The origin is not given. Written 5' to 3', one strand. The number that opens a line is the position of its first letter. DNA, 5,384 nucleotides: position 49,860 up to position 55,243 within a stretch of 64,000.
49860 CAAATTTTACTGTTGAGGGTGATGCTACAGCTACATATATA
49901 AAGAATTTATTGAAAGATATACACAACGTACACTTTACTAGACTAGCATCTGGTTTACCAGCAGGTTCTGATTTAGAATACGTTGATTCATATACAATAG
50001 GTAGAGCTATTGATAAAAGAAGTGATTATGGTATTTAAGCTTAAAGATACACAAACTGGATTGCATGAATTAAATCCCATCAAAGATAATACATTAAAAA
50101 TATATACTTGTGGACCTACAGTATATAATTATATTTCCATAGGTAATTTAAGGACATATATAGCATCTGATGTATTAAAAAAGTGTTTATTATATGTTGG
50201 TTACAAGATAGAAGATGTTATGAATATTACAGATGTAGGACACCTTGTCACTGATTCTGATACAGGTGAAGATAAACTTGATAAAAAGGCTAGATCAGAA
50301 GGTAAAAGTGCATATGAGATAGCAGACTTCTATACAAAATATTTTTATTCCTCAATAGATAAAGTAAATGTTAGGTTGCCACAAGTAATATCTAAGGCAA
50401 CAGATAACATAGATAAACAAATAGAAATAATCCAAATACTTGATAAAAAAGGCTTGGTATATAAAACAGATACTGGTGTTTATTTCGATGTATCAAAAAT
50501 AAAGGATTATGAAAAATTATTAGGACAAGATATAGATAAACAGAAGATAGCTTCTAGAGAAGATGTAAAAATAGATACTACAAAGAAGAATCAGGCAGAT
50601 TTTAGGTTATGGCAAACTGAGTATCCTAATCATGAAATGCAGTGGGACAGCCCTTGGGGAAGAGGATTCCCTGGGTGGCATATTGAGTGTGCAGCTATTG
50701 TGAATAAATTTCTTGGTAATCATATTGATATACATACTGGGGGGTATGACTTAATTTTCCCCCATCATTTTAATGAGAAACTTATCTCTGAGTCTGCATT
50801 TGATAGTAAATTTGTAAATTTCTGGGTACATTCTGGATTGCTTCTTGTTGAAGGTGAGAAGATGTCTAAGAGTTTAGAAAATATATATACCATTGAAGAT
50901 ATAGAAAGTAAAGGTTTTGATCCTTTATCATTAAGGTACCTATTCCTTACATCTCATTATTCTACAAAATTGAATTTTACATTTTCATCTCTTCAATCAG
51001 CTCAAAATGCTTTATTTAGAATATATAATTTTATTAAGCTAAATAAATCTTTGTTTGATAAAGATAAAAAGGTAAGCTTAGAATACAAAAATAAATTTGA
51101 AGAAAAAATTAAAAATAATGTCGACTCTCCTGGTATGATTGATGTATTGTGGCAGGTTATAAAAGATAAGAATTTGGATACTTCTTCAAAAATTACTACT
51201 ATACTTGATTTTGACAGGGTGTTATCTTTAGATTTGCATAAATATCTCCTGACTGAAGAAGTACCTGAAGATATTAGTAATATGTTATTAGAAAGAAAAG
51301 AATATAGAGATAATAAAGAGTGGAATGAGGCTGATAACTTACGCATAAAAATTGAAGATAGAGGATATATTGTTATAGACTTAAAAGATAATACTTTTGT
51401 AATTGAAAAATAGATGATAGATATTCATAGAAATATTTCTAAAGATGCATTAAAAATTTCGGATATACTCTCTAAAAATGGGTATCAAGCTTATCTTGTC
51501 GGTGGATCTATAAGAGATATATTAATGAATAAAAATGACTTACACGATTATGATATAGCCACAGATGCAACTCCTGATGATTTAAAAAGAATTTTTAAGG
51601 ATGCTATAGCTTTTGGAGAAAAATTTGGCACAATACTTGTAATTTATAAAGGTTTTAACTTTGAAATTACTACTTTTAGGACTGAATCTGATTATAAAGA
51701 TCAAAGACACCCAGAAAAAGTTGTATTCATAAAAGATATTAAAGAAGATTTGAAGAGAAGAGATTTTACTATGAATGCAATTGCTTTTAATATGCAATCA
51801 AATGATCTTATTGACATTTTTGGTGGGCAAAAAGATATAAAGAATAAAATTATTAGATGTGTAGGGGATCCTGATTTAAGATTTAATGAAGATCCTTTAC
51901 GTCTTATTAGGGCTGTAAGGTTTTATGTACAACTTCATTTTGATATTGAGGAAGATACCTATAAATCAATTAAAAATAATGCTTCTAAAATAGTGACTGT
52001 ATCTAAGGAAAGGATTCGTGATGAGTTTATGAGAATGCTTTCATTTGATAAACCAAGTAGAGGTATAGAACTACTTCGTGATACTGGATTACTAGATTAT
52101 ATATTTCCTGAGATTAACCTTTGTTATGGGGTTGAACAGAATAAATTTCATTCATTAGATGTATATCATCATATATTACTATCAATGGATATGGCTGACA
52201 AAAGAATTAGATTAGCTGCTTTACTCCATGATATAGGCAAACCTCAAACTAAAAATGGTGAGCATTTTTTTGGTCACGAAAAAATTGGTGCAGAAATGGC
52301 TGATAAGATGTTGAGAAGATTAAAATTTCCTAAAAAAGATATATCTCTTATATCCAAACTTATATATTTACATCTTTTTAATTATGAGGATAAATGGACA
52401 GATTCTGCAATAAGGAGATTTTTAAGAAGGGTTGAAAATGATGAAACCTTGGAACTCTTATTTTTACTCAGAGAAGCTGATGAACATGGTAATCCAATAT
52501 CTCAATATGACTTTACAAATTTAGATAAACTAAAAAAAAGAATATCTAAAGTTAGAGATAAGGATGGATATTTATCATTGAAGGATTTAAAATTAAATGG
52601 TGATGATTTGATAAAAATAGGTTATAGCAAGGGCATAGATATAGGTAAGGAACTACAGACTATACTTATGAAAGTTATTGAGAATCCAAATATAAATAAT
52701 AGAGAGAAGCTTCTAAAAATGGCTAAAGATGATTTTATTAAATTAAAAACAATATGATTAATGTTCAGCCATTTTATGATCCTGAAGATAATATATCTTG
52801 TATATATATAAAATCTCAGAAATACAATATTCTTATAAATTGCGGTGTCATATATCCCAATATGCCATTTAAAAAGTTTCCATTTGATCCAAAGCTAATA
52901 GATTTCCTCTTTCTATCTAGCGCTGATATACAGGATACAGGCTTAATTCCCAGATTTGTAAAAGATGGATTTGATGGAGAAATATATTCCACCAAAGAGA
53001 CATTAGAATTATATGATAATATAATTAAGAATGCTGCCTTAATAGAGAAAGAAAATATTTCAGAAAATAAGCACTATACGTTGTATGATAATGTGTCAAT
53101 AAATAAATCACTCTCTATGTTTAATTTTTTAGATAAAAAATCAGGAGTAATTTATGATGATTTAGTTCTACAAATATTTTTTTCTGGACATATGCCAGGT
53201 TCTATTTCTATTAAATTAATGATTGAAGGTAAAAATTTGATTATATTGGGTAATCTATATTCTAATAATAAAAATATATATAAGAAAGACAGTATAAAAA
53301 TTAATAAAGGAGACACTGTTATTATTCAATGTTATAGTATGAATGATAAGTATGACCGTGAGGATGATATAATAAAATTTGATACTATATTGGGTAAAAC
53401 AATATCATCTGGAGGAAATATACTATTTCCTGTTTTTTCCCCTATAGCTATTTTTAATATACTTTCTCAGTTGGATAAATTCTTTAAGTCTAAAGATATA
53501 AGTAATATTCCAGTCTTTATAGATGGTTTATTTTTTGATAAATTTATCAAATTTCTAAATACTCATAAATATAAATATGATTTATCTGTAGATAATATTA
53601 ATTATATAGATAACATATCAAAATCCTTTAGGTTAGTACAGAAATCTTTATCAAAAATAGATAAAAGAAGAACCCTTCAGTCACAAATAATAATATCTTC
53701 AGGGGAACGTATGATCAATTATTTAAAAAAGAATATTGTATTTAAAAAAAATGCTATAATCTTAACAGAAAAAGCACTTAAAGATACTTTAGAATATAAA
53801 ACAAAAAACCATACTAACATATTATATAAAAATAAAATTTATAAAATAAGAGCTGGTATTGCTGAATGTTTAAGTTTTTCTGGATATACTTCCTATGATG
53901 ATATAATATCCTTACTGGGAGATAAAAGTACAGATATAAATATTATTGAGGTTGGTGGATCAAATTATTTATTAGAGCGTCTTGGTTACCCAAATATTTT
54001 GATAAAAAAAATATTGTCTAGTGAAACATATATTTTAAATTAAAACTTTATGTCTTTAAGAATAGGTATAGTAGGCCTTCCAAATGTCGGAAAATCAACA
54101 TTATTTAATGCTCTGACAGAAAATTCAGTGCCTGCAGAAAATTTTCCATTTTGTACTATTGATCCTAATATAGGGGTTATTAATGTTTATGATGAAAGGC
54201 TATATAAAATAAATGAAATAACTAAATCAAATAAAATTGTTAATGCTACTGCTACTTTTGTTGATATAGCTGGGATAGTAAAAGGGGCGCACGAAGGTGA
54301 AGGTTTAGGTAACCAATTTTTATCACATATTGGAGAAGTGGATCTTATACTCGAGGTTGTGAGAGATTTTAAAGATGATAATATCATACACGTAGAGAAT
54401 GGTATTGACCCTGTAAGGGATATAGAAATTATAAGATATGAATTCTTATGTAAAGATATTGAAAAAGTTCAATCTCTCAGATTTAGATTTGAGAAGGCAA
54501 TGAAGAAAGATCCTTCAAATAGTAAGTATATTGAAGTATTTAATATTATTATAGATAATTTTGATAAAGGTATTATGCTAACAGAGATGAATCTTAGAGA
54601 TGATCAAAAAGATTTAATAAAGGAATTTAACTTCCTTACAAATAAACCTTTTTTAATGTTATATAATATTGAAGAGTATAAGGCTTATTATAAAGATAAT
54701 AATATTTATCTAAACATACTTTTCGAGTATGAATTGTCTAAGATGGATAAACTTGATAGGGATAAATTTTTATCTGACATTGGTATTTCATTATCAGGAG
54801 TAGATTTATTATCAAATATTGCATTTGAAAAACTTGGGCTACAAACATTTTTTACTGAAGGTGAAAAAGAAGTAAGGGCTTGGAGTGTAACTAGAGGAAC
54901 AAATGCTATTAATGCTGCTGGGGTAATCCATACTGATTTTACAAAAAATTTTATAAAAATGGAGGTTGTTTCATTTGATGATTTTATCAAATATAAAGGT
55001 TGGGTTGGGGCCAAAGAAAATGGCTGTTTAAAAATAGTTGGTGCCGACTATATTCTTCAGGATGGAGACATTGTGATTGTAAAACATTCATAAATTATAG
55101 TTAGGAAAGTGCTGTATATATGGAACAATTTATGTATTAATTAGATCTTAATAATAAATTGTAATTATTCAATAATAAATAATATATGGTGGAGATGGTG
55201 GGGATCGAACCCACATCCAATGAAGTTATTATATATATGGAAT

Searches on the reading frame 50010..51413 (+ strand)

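Call 11: search_protein_families(library=pfam, proteins=[window:50010-51413:+], max_evalue=0.001)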
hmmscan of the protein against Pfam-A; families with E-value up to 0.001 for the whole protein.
window:50010-51413:+ (467 aa): 3 families
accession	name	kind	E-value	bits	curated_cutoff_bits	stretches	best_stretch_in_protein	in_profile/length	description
PF01406.26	tRNA-synt_1e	-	1.5e-94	317.2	27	1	22-332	3-300/301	tRNA synthetases class I (C) catalytic domain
PF09334.17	tRNA-synt_1g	-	4.6e-09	36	20.1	1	271-334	314-377/391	tRNA synthetases class I (M)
PF23493.1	CysS_C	-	0.00039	20.9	23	1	416-461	2-47/51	Cysteinyl-tRNA ligase anticodon binding domain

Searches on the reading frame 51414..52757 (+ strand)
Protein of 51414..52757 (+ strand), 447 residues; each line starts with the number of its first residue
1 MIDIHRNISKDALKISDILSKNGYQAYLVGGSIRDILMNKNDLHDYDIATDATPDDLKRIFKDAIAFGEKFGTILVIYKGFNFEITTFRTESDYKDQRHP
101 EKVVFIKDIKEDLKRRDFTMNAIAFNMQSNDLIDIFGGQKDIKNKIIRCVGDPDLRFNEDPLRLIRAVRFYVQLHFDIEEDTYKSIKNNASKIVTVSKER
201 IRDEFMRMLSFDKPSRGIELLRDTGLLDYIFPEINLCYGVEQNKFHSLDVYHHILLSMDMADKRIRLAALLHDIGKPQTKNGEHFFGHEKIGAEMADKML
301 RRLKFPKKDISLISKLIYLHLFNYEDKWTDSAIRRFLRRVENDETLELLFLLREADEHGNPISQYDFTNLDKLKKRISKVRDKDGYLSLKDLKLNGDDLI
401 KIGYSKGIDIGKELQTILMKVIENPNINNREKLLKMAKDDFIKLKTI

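Call 11: search_protein_families(library=pfam, proteins=[window:51414-52757:+], max_evalue=0.001)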
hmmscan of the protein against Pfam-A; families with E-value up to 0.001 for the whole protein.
window:51414-52757:+ (447 aa): 4 families
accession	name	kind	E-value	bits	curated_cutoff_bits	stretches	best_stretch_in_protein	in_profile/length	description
PF01743.26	PolyA_pol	-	2.9e-39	134.7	23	1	26-148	1-126/126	Poly A polymerase head domain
PF12627.12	PolyA_pol_RNAbd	-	2.3e-21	75.8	22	1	176-235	2-61/64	Probable RNA and SrmB- binding site of polymerase A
PF01966.28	HD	-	2.9e-12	47.3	22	1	246-356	4-111/116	HD domain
PF13735.12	tRNA_NucTran2_2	-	1.4e-09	38.5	27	1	293-436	21-148/149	tRNA nucleotidyltransferase domain 2 putative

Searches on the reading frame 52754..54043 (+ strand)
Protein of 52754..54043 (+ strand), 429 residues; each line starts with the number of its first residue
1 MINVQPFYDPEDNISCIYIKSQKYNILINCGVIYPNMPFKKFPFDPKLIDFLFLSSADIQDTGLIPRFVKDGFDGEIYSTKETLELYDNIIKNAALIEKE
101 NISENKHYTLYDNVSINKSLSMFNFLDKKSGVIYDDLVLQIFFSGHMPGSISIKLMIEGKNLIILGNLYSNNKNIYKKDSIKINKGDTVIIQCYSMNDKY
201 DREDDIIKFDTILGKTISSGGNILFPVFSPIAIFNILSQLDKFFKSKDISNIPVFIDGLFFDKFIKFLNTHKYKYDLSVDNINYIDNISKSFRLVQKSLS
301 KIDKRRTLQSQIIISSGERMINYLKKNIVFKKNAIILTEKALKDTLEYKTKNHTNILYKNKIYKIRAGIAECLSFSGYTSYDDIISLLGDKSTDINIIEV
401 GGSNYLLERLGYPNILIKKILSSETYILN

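Call 11: search_protein_families(library=pfam, proteins=[window:52754-54043:+], max_evalue=0.001)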
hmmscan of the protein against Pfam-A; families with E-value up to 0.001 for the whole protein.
window:52754-54043:+ (429 aa): 1 family
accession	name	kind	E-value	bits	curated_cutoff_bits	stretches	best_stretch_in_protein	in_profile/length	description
PF10996.14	Beta-Casp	-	9.2e-06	26.6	27.7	1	236-346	4-116/120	Beta-Casp domain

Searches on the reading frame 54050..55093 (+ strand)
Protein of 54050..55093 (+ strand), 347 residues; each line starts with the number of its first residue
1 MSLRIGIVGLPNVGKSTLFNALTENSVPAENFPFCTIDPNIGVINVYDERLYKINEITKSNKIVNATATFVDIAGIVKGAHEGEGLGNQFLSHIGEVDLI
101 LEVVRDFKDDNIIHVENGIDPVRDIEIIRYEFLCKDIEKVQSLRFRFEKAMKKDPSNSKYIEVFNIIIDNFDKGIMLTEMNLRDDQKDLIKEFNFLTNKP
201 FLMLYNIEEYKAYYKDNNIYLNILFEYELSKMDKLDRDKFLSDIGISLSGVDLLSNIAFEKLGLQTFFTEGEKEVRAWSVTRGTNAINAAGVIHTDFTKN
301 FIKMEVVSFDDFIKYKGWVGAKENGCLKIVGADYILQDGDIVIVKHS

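Call 11: search_protein_families(library=pfam, proteins=[window:54050-55093:+], max_evalue=0.001)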
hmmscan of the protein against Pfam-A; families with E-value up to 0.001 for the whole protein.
window:54050-55093:+ (347 aa): 4 families
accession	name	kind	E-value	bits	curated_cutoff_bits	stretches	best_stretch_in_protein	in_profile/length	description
PF06071.19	YchF-GTPase_C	-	2.7e-31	107.9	27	1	264-345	1-82/84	Protein of unknown function (DUF933)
PF01926.29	MMR_HSR1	-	2e-22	79.9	21.9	1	4-116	1-86/113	50S ribosome-binding GTPase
PF02421.24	FeoB_N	-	9.4e-08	32.2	27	1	4-50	2-48/156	Ferrous iron transport protein B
PF02824.27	TGS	-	0.00067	20.1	22.2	0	280-342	13-56/60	TGS domain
